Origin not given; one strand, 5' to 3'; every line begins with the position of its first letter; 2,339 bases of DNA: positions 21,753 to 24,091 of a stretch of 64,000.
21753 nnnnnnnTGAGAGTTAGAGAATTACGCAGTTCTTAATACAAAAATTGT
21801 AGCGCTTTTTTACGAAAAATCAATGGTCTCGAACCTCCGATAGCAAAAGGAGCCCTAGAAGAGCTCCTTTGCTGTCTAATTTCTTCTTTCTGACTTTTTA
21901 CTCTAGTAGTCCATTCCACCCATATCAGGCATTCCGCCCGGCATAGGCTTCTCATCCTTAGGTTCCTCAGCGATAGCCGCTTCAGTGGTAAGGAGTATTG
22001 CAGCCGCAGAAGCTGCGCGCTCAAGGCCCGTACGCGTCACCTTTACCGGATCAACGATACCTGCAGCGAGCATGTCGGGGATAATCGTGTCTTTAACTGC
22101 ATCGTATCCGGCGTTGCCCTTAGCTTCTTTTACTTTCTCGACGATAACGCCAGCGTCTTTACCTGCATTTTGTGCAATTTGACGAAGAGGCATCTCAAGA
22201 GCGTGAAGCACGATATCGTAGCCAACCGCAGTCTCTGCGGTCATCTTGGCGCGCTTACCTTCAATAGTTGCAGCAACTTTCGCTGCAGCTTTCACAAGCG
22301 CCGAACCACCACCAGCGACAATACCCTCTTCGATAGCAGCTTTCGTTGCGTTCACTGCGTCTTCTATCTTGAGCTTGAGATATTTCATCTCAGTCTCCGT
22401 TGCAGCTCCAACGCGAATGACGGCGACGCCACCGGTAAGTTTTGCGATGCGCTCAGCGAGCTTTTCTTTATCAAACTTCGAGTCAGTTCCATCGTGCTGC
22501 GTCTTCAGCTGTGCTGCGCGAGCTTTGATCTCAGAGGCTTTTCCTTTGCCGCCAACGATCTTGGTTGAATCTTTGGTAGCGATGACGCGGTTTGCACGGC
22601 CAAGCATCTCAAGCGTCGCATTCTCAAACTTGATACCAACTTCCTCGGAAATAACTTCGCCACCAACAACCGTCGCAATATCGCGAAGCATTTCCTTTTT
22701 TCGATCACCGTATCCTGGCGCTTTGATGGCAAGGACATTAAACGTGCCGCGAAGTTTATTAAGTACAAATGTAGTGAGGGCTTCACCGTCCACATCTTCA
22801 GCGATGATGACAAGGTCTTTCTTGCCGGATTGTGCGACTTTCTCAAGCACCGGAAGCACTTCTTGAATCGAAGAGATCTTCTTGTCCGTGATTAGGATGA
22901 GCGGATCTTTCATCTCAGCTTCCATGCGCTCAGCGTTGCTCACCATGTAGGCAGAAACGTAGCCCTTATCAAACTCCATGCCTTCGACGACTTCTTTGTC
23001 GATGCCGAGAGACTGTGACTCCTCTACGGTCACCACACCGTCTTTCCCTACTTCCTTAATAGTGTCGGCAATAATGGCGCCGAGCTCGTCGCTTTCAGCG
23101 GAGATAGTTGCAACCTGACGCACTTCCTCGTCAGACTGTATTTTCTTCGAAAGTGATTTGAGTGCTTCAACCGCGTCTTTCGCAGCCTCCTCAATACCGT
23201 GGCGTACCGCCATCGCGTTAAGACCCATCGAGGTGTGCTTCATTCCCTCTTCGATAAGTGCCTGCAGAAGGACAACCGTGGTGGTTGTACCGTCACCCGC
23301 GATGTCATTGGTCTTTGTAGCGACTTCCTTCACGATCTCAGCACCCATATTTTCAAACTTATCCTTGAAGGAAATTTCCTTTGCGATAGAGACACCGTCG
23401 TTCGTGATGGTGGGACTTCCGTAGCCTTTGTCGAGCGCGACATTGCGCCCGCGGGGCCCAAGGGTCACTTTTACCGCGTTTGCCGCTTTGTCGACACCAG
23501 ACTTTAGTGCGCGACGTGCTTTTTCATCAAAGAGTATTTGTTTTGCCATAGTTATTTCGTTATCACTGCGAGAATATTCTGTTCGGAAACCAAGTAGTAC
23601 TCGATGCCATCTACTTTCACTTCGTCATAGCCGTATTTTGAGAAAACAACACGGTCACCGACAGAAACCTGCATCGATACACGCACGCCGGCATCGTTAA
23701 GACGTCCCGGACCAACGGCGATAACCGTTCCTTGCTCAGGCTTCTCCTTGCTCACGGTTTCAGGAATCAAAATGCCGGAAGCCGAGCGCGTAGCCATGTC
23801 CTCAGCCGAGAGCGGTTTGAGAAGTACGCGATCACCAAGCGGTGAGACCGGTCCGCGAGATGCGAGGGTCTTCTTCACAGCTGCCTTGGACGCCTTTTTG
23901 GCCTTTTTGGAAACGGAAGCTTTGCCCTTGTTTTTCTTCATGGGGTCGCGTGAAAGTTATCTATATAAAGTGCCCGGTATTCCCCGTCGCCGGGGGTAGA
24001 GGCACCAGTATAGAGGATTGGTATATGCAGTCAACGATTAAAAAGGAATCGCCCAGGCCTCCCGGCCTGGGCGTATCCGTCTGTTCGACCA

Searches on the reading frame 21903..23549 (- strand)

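Call 9: search_protein_families(library=pfam, proteins=[window:21903-23549:-])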
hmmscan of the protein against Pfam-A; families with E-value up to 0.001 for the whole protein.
window:21903-23549:- (548 aa): 1 family
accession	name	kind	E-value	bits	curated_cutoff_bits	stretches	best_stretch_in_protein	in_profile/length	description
PF00118.29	Cpn60_TCP1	-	7e-71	239.8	34.3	1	23-528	2-488/490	TCP-1/cpn60 chaperonin family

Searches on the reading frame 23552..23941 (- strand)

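Call 9: search_protein_families(library=pfam, proteins=[window:23552-23941:-])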
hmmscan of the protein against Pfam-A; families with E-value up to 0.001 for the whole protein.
window:23552-23941:- (129 aa): 1 family
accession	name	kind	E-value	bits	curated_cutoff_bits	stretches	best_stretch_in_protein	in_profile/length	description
PF00166.26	Cpn10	-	1.1e-28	99.5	21.1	1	32-127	2-93/93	Chaperonin 10 Kd subunit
